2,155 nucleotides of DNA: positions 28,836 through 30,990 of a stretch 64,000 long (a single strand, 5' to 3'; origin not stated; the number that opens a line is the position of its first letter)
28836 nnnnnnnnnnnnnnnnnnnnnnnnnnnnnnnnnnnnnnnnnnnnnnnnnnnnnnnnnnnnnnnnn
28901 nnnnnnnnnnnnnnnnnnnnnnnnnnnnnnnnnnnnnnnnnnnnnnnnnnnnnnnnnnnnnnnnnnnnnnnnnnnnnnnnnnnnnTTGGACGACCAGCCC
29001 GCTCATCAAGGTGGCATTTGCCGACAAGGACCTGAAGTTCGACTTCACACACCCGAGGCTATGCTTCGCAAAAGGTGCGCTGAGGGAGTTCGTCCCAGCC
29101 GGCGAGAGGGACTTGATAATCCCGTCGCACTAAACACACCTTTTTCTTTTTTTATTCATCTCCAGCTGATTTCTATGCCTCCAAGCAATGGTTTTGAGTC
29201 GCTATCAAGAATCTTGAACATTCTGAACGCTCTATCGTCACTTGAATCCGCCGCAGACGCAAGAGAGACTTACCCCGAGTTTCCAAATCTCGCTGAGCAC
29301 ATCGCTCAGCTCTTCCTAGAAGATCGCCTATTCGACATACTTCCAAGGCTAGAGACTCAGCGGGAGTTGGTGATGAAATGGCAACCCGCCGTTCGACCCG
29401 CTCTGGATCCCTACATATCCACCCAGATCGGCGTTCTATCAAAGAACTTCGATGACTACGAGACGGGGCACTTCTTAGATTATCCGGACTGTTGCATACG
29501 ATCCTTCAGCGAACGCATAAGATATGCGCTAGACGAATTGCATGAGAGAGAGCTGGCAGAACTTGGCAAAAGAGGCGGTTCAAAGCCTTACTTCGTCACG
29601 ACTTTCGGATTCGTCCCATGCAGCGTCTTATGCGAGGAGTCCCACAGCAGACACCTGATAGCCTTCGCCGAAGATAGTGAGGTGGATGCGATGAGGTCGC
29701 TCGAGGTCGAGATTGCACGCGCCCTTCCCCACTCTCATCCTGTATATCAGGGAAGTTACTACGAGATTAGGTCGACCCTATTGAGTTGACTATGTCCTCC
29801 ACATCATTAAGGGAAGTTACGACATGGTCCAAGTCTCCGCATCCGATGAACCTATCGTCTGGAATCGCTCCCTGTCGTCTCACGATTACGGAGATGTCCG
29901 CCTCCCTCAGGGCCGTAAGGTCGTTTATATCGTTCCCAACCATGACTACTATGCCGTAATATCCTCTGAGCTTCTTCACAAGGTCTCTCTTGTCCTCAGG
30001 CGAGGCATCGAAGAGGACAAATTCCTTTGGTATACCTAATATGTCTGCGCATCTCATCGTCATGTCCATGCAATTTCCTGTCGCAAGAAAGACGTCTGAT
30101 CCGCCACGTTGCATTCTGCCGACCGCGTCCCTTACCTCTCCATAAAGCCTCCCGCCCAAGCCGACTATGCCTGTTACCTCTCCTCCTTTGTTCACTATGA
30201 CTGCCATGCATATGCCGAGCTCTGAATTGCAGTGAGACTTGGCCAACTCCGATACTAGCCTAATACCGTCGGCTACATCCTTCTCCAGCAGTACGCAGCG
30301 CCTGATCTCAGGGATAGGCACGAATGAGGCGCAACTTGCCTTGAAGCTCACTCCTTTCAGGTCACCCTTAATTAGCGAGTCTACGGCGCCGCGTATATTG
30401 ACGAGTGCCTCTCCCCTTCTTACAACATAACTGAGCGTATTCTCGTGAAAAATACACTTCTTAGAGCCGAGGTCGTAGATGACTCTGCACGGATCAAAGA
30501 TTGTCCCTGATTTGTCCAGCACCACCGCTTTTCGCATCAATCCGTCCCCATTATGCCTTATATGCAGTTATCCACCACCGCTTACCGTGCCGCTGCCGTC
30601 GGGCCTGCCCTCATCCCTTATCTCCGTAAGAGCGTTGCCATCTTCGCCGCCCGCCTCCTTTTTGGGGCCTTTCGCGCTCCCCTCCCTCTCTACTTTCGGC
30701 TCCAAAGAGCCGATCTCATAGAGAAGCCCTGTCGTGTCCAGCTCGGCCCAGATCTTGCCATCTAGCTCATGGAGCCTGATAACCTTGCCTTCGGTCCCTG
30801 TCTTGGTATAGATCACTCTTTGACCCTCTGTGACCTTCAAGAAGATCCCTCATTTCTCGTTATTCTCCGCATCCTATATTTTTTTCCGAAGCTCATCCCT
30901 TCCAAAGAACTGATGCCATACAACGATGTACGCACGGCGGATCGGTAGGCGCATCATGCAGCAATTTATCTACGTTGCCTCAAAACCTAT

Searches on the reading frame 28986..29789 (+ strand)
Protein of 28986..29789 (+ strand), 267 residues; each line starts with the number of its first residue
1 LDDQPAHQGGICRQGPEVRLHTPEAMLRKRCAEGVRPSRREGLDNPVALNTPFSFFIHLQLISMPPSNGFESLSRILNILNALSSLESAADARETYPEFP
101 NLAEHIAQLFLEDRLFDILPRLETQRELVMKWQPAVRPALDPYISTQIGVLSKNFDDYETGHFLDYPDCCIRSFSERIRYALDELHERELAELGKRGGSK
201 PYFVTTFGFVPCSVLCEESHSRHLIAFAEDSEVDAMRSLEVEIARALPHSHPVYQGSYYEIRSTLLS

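Call 37: search_protein_families(library=ncbifam, proteins=[window:28986-29789:+], max_evalue=0.00001)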
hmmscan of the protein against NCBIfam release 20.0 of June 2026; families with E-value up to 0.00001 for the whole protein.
window:28986-29789:+ (267 aa): 0 families

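Call 60: search_protein_families(library=pfam, proteins=[window:28986-29789:+], max_evalue=0.001)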
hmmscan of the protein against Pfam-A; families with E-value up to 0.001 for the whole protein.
window:28986-29789:+ (267 aa): 1 family
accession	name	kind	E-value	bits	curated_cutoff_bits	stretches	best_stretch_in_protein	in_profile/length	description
PF04467.17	DUF483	-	3.8e-28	98.4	25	1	123-242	2-120/122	Protein of unknown function (DUF483)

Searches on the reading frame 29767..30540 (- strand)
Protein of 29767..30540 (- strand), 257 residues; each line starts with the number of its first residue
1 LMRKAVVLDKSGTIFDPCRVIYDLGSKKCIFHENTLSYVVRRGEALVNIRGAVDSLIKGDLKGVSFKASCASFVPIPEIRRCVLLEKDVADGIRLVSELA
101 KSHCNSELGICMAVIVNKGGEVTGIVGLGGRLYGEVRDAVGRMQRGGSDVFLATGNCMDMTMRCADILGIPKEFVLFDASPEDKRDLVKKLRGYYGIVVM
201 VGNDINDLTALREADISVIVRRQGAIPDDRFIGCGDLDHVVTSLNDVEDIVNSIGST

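Call 37: search_protein_families(library=ncbifam, proteins=[window:29767-30540:-], max_evalue=0.00001)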
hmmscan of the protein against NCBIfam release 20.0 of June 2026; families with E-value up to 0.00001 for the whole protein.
window:29767-30540:- (257 aa): 6 families
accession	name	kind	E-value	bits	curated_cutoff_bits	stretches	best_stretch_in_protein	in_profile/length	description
TIGR01525.1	ATPase-IB_hvy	subfamily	7.4e-17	61.4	346.25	1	103-221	358-477/560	heavy metal translocating P-type ATPase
TIGR01494.1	ATPase_P-type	subfamily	1.6e-12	46.7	62.3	1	114-218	309-408/478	HAD-IC family P-type ATPase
TIGR01511.1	ATPase-IB1_Cu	subfamily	3.8e-12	45.9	397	1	103-222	341-455/542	copper-translocating P-type ATPase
TIGR01512.1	ATPase-IB2_Cd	subfamily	2.5e-11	43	313.5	1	112-224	306-412/494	cadmium family heavy metal-translocating P-type ATPase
TIGR01522.1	ATPase-IIA2_Ca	equivalog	1.8e-08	32.6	798.3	1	173-225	565-617/854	calcium-transporting P-type ATPase, PMR1-type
TIGR01497.1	kdpB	equivalog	9.8e-06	23.9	527.9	0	113-247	428-559/675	potassium-transporting ATPase subunit KdpB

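Call 60: search_protein_families(library=pfam, proteins=[window:29767-30540:-], max_evalue=0.001)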
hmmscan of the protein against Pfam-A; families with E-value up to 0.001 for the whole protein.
window:29767-30540:- (257 aa): 1 family
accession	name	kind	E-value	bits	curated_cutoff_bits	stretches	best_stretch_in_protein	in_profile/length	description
PF00702.32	Hydrolase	-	2.7e-12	47.9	26.4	1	4-215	2-191/191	haloacid dehalogenase-like hydrolase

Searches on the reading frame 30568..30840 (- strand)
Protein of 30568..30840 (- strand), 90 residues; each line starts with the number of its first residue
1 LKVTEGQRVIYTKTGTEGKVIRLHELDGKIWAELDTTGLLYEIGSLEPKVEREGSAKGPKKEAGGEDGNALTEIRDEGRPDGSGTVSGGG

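Call 37: search_protein_families(library=ncbifam, proteins=[window:30568-30840:-], max_evalue=0.00001)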
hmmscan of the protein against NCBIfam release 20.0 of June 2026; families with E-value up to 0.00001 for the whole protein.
window:30568-30840:- (90 aa): 0 families

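Call 60: search_protein_families(library=pfam, proteins=[window:30568-30840:-], max_evalue=0.001)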
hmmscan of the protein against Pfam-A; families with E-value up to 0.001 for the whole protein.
window:30568-30840:- (90 aa): 1 family
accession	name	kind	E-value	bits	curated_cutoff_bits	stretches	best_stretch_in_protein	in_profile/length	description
PF09871.14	DUF2098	-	4.8e-15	56.1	25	1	3-77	2-75/94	Uncharacterized protein conserved in archaea (DUF2098)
